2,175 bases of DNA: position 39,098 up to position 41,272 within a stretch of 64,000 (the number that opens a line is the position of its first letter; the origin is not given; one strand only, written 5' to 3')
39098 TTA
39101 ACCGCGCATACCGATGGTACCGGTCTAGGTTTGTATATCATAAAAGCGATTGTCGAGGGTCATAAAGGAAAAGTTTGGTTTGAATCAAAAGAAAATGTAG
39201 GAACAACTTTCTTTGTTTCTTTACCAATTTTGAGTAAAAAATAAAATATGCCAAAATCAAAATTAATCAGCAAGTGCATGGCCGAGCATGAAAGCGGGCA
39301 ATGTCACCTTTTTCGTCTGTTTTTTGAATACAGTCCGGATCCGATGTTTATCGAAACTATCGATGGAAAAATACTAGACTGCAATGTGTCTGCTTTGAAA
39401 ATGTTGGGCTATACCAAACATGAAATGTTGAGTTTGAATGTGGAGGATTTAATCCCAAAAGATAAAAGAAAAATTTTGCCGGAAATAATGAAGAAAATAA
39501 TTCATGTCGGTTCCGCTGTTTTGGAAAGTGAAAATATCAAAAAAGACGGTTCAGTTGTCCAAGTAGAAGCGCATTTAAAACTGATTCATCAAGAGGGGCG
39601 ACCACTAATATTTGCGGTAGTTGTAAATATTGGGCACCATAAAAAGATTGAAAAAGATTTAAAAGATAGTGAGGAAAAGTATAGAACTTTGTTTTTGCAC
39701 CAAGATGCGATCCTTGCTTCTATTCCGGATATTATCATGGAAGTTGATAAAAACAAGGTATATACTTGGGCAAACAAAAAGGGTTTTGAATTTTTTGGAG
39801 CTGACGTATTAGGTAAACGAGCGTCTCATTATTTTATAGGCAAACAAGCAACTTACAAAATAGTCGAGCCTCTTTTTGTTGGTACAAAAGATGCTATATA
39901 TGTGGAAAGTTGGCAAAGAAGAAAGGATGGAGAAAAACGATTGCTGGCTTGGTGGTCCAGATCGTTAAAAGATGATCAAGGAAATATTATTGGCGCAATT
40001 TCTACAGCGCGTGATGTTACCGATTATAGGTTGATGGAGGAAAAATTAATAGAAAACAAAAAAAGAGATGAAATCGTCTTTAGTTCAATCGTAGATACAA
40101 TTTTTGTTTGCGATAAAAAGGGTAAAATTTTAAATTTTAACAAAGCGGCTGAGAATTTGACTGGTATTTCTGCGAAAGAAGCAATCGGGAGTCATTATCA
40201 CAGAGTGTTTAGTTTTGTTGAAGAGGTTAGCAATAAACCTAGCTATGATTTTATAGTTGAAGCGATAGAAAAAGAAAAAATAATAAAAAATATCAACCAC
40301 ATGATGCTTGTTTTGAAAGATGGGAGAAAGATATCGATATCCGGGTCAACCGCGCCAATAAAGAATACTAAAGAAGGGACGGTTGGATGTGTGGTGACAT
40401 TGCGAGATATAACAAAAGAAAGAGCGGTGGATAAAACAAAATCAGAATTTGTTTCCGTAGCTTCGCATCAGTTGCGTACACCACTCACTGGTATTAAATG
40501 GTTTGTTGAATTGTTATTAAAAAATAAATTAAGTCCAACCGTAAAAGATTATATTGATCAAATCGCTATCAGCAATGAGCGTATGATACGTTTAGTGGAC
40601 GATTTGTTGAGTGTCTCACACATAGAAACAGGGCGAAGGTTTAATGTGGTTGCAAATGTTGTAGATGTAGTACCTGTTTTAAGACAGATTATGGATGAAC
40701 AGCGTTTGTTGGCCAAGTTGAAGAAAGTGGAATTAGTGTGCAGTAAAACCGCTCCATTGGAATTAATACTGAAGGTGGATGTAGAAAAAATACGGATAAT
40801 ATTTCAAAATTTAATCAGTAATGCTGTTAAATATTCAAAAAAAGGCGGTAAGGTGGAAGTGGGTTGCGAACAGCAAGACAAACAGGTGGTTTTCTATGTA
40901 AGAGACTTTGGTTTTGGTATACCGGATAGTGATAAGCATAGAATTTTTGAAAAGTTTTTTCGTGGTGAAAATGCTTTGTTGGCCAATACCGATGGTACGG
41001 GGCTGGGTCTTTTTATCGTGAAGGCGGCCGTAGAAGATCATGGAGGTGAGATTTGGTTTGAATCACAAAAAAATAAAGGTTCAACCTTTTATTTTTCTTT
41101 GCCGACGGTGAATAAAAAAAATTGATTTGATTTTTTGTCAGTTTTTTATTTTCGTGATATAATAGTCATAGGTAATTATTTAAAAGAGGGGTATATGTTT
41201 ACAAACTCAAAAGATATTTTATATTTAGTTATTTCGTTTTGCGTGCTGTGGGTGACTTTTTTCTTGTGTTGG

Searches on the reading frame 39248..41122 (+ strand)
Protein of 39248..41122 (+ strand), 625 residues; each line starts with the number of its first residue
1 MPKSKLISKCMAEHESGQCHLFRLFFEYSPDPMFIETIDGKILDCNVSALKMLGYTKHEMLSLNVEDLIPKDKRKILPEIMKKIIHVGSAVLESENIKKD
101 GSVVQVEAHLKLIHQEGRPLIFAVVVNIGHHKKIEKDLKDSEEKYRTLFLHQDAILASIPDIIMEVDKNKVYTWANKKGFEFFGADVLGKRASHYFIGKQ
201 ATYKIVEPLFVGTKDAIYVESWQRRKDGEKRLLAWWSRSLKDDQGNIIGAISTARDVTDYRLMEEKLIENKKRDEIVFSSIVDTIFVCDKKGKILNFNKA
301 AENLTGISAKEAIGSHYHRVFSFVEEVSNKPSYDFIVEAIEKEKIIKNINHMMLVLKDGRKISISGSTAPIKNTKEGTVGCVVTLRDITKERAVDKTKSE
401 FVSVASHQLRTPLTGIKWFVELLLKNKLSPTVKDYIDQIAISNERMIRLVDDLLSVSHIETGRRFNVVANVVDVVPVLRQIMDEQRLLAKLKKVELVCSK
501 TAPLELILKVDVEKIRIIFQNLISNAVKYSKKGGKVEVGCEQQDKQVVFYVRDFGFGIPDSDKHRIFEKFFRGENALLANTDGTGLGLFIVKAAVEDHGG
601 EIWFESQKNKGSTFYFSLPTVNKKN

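Call 55: search_protein_families(library=pfam, proteins=[window:39248-41122:+], max_evalue=0.00001)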
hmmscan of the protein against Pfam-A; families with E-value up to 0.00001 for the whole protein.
window:39248-41122:+ (625 aa): 8 families
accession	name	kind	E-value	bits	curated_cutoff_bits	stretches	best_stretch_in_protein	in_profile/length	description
PF13426.13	PAS_9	-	4.4e-35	120.5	27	2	30-128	1-101/103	PAS domain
PF00989.32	PAS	-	7.2e-33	113.4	22.6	2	22-121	3-104/113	PAS fold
PF02518.31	HATPase_c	-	7.2e-27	94.5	26.4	1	511-620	2-109/111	Histidine kinase-, DNA gyrase B-, and HSP90-like ATPase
PF08448.16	PAS_4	-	1.4e-22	80.4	23.1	1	278-392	1-109/110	PAS fold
PF13188.13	PAS_8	-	3.7e-19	68.3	21.8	1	21-70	2-48/65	PAS domain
PF00512.31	HisKA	-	4.1e-18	65.6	26.9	1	398-462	2-66/66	His Kinase A (phospho-acceptor) domain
PF08447.18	PAS_3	-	2.7e-11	44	25.6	0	43-123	2-86/89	PAS fold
PF13581.12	HATPase_c_2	-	1.2e-06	29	27.4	1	505-598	22-112/127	Histidine kinase-like ATPase domain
